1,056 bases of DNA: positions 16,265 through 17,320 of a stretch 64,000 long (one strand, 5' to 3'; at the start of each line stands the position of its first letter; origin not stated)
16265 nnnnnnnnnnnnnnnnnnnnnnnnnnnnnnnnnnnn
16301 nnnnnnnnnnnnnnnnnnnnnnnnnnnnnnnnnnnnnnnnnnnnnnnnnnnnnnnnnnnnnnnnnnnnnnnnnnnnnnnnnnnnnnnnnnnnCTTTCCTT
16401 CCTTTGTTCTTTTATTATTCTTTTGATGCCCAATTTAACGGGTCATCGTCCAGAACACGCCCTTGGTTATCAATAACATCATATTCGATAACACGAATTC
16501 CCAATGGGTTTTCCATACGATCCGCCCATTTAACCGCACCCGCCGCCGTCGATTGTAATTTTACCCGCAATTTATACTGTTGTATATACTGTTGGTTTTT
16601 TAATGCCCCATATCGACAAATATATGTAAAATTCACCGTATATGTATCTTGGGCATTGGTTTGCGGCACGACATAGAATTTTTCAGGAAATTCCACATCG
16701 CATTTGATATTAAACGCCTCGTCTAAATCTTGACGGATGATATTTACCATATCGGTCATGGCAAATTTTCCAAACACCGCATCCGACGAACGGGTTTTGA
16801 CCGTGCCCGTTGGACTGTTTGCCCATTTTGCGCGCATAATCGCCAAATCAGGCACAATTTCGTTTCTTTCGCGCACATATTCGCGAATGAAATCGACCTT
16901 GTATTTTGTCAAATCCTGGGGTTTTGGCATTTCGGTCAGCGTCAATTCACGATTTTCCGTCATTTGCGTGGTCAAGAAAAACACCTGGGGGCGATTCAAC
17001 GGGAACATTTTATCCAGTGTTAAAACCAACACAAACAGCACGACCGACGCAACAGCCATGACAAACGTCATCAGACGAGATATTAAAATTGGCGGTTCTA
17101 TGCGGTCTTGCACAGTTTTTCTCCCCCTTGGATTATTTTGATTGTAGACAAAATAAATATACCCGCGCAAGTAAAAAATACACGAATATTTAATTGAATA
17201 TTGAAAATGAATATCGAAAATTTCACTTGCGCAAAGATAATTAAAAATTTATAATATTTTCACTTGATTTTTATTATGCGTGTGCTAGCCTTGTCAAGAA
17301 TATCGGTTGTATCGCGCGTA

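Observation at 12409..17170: Self-contained virB8-virB9-virB10 operon with no other type IV secretion genes within 64 kb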

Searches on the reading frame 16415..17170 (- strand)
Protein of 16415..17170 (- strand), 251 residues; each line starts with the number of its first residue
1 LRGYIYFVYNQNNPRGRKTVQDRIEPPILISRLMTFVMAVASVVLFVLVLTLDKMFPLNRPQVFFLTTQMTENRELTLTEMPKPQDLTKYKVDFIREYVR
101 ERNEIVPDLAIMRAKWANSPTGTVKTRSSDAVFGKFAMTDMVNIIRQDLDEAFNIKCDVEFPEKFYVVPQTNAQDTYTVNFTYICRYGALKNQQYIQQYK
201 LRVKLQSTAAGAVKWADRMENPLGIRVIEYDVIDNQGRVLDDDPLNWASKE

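Call 4: search_protein_families(library=pfam, proteins=[window:16415-17170:-], max_evalue=0.01)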
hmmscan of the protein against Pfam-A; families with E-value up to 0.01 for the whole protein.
window:16415-17170:- (251 aa): 1 family
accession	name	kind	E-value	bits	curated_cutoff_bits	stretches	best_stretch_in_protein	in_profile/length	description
PF04335.19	VirB8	-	2.4e-05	24.7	23.2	1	31-232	17-210/213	VirB8 protein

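Call 5: search_protein_families(library=ncbifam, proteins=[window:16415-17170:-], max_evalue=0.01)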
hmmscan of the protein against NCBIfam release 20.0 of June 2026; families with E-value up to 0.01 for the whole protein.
window:16415-17170:- (251 aa): 0 families

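Call 26: search_solved_structures(query=window:16415-17113:-, max_evalue=10)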
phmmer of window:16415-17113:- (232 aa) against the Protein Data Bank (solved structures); distinct sequences matched with E-value up to 10: 0.

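Call 75: search_solved_structures(query=A5, max_evalue=1)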
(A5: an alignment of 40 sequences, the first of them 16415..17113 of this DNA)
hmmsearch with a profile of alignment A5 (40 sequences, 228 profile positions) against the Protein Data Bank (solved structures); distinct sequences matched with E-value up to 1: 11.
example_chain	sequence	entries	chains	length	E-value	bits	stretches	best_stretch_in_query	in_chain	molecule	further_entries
4kz1_A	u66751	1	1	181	3.9e-10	42.7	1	34-213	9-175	VirB8 protein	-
4lso_A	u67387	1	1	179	5.2e-10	42.3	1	35-213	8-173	Type IV secretion system protein virB8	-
4mei_A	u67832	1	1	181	1.7e-09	40.6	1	34-213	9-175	VirB8 protein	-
4jf8_A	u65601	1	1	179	5.3e-08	35.7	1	58-213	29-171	TrwG component of type IV secretion system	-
4nhf_A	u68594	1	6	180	2e-06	30.6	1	58-213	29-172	TrwG protein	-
7o41_D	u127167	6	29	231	3.1e-06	30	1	68-213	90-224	TrwG protein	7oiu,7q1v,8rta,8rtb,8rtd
5i97_A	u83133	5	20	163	3.5e-06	29.8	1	55-214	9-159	Conjugal transfer protein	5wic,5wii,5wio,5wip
2bhm_A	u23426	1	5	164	0.00011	25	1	76-214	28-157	TYPE IV SECRETION SYSTEM PROTEIN VIRB8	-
4aky_A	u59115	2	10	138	0.00013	24.6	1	79-213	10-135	TYPE IV SECRETION SYSTEM PROTEIN VIRB8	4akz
5jbs_A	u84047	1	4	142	0.00014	24.5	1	80-214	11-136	Type IV secretion system protein virB8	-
2cc3_A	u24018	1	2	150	0.98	12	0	82-216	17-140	PROTEIN VIRB8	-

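Call 76: search_protein_families(library=pfam, alignment_id=A5, max_evalue=0.01)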
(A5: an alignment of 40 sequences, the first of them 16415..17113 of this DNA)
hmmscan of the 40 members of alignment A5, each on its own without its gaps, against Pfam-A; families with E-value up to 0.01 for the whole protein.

A. member 1, window:16415-17113:- (232 aa): 1 family
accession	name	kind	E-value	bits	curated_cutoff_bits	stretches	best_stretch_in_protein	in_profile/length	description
PF04335.19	VirB8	-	3e-05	24.4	23.2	1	13-213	21-210/213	VirB8 protein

B. families by the number of members that match (of 40 scanned): 2 families
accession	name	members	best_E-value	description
PF04335.19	VirB8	40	1e-17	VirB8 protein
PF16431.10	DUF5028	1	0.0028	Domain of unknown function (DUF5028)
